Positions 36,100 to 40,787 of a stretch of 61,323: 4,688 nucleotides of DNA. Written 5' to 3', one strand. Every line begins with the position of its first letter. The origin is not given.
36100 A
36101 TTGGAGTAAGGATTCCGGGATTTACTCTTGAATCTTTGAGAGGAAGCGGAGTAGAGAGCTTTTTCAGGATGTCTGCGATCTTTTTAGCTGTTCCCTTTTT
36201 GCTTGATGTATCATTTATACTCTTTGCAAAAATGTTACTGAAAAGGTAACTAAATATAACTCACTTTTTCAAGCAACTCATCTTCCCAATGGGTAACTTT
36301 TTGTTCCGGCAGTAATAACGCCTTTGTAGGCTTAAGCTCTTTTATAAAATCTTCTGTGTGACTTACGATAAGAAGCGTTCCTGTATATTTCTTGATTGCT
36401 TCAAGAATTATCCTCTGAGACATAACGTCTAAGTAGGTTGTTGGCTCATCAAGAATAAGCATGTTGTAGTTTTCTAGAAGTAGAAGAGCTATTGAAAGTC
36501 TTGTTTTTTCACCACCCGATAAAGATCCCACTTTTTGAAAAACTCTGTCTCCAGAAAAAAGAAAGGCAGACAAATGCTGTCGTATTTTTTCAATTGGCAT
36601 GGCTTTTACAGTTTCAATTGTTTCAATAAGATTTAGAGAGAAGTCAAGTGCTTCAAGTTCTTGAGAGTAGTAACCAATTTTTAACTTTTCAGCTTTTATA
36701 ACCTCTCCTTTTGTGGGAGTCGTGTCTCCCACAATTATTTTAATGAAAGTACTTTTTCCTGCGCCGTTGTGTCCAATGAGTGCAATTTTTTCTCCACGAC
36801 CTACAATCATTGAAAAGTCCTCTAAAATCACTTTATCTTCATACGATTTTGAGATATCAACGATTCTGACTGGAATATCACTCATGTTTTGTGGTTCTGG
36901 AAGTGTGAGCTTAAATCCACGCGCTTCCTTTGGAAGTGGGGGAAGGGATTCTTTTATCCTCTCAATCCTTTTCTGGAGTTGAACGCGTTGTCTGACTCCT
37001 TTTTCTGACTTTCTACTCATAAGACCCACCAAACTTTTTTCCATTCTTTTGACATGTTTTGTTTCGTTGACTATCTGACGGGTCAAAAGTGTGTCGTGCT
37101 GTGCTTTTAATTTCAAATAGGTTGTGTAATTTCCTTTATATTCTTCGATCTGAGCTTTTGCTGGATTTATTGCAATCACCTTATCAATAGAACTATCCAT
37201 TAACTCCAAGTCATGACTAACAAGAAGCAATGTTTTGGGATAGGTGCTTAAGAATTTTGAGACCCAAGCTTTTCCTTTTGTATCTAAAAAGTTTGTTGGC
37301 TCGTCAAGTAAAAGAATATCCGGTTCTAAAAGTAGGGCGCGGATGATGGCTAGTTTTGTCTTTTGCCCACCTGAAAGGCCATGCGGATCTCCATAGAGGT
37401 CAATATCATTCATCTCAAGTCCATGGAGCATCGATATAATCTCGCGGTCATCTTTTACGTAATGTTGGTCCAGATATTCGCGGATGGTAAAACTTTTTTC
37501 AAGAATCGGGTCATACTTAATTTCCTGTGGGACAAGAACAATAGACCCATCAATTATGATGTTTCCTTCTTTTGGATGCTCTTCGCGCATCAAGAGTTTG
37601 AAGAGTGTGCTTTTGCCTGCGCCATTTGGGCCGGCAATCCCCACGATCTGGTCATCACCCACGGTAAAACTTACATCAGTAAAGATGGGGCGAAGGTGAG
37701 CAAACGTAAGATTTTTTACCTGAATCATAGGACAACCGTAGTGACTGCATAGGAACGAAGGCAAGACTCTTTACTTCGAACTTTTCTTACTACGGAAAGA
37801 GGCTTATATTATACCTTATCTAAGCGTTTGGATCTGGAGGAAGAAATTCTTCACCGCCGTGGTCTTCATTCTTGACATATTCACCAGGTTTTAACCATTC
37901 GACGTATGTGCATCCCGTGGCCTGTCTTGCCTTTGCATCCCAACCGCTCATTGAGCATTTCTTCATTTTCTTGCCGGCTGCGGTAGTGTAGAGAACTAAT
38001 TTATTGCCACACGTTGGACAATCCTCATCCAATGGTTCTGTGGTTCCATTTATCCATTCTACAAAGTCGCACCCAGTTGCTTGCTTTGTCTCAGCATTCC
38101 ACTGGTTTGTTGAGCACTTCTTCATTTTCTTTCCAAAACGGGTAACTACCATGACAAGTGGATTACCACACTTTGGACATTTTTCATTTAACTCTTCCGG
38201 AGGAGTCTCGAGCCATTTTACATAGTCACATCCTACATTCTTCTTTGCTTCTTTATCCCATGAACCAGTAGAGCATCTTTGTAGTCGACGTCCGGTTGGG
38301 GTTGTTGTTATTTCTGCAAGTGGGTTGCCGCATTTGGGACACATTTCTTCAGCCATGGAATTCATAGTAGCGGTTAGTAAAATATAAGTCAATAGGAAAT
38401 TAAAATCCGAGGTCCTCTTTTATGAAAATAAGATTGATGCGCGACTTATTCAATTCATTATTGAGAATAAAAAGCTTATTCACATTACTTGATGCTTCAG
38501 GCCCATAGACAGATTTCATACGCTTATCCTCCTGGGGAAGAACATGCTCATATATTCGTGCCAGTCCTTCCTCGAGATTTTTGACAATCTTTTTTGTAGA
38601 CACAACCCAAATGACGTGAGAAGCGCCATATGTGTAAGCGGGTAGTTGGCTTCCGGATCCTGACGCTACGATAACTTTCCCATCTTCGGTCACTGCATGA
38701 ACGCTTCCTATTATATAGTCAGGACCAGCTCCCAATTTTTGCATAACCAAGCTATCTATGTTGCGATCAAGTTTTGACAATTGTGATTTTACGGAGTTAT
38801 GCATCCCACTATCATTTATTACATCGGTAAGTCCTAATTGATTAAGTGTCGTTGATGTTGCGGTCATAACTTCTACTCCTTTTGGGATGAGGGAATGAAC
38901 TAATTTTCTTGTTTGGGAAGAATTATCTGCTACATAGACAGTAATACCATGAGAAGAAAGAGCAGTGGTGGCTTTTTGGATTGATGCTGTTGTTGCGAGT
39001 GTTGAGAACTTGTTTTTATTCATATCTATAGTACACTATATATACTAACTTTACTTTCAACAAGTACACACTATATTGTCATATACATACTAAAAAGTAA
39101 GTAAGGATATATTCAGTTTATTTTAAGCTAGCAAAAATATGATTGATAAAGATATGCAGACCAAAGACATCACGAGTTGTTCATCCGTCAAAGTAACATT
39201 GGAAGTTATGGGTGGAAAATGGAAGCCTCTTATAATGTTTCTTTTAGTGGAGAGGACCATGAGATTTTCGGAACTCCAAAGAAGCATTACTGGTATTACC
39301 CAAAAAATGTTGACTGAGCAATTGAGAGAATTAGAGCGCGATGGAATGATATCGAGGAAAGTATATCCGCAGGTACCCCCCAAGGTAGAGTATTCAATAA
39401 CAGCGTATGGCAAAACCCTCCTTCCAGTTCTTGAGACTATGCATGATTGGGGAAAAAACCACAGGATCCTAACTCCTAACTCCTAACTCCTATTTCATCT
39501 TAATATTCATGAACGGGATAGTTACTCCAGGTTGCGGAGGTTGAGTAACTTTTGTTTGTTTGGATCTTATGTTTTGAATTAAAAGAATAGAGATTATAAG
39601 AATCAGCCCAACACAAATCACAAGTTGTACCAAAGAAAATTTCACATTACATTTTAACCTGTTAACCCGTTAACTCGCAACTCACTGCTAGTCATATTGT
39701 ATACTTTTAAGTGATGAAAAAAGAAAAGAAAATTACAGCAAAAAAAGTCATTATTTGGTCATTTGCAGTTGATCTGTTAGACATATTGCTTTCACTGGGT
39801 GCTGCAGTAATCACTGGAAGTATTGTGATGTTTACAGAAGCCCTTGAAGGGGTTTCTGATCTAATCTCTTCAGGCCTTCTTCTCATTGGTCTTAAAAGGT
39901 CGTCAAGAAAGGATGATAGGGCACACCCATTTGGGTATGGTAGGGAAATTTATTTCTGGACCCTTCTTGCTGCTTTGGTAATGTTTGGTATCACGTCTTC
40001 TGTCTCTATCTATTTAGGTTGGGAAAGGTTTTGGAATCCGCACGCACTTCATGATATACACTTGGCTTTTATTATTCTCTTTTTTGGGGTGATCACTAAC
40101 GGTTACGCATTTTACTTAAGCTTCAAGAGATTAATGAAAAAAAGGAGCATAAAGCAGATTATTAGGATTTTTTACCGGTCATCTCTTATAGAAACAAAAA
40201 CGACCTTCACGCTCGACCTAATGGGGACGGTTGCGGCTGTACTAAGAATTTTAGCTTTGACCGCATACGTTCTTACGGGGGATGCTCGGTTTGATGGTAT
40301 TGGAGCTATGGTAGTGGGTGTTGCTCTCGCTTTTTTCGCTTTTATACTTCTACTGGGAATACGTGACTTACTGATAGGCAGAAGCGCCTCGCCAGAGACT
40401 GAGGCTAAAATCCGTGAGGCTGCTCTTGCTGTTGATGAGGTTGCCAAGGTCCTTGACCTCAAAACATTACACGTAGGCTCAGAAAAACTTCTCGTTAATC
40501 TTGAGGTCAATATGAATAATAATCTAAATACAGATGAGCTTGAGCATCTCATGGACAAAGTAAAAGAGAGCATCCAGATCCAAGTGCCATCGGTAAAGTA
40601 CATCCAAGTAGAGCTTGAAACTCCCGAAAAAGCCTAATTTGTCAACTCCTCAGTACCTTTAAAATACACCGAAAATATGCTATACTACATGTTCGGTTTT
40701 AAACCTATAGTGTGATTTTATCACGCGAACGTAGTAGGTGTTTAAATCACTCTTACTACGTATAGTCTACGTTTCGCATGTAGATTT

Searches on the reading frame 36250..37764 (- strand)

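Call 31: search_protein_families(library=pfam, proteins=[window:36250-37764:-], max_evalue=0.001)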
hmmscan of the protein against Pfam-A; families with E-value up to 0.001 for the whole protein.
window:36250-37764:- (504 aa): 16 families
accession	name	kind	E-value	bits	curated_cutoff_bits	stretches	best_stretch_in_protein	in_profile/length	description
PF00005.33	ABC_tran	-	5.3e-56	189.5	25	2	314-443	1-137/137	ABC transporter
PF13304.12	AAA_21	-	4.9e-17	63.4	27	0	393-469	220-298/304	AAA domain, putative AbiEii toxin, Type IV TA system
PF02463.25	SMC_N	-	2.3e-13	50.6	40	1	406-485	135-213/220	RecF/RecN/SMC N terminal domain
PF13476.12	AAA_23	-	2.2e-07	32.1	27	0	29-57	11-38/201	AAA domain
PF13555.12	AAA_29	-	3.4e-07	30.3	27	0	324-341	23-39/61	P-loop containing region of AAA domain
PF03193.22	RsgA_GTPase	-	1.5e-06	28.5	30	0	324-356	106-138/174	RsgA GTPase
PF12848.13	ABC_tran_Xtn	-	2e-06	28.2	25.9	1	204-276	6-76/85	ABC transporter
PF01926.29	MMR_HSR1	-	5.4e-06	26.9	21.9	0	326-349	1-24/113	50S ribosome-binding GTPase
PF03308.22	MeaB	-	7.2e-06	25.6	23.1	0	309-344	18-53/273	Methylmalonyl Co-A mutase-associated GTPase MeaB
PF00350.29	Dynamin_N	-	5.3e-05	23.8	27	0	327-369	1-44/168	Dynamin family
PF13175.12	AAA_15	-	6.2e-05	23.2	32.1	0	326-378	25-80/374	AAA ATPase domain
PF13401.12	AAA_22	-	0.00018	22.2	27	0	38-65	5-32/130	AAA domain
PF13191.12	AAA_16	-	0.00036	21.5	32.6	0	39-101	25-85/167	AAA ATPase domain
PF13173.12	AAA_14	-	0.00036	21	27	0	38-71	2-35/129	AAA domain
PF13671.12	AAA_33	-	0.00082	20.1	27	0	327-346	2-21/143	AAA domain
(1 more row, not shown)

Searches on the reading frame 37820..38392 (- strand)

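Call 88: search_protein_families(library=pfam, proteins=[window:37820-38392:-], max_evalue=0.001)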
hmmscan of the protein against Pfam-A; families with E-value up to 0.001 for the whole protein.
window:37820-38392:- (190 aa): 12 families
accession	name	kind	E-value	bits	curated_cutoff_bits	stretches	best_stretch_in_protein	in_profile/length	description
PF01396.24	Zn_ribbon_Top1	-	5.4e-09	36.1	32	0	70-88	2-20/39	Topoisomerase DNA binding C4 zinc finger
PF06827.20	zf-FPG_IleRS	-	3.3e-06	27.2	21.3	0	70-83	2-15/30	Zinc finger found in FPG and IleRS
PF09723.15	Zn_ribbon_8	-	5.3e-06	26.8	34.4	0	109-131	14-36/41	Zinc ribbon domain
PF13453.11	Zn_ribbon_TFIIB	-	1e-05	25.3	22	0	17-40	1-22/41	Transcription factor zinc-finger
PF19108.5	DUF5795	-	1.5e-05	25.4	27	0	9-35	30-56/74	Family of unknown function (DUF5795)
PF06677.18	Auto_anti-p27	-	2.5e-05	24.7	24.1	0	68-80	14-26/40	Sjogren's syndrome/scleroderma autoantigen 1 (Autoantigen p27)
PF13240.11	Zn_Ribbon_1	-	5.7e-05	23.2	25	0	71-79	1-23/23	zinc-ribbon domain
PF03119.21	DNA_ligase_ZBD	-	0.00025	21.3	25.8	0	71-81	1-11/27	NAD-dependent DNA ligase C4 zinc finger domain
PF12760.12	Zn_ribbon_IS1595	-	0.00046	20.5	25.4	0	17-41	20-41/46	Transposase zinc-ribbon domain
PF07754.17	HVO_2753_ZBP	-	0.00072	19.7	33.2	0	16-37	17-36/46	Small zinc finger protein HVO_2753-like, Zn-binding pocket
PF23549.1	Zn_ribbon_GRF_2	-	0.00078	19.6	27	0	71-85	3-17/45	GRF-like zinc ribbon domain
PF17309.7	DUF5356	-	0.00089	19.6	26.4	0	26-47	29-50/135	Family of unknown function (DUF5356)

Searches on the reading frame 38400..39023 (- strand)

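Call 88: search_protein_families(library=pfam, proteins=[window:38400-39023:-], max_evalue=0.001)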
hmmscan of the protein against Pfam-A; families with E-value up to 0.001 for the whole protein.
window:38400-39023:- (207 aa): 1 family
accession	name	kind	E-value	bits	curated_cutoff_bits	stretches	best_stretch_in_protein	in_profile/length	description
PF02589.21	LUD_dom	-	1.4e-22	80.8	22.6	1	15-169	1-151/189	LUD domain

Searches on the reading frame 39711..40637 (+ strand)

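Call 31: search_protein_families(library=pfam, proteins=[window:39711-40637:+], max_evalue=0.001)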
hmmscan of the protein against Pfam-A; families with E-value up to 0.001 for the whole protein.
window:39711-40637:+ (308 aa): 2 families
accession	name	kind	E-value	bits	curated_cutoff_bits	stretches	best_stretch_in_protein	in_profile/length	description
PF01545.26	Cation_efflux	-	1.1e-22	81.3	26.6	1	15-211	2-187/198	Cation efflux family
PF16916.11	ZT_dimer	-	1.2e-07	32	26.7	1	227-301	2-76/78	Dimerisation domain of Zinc Transporter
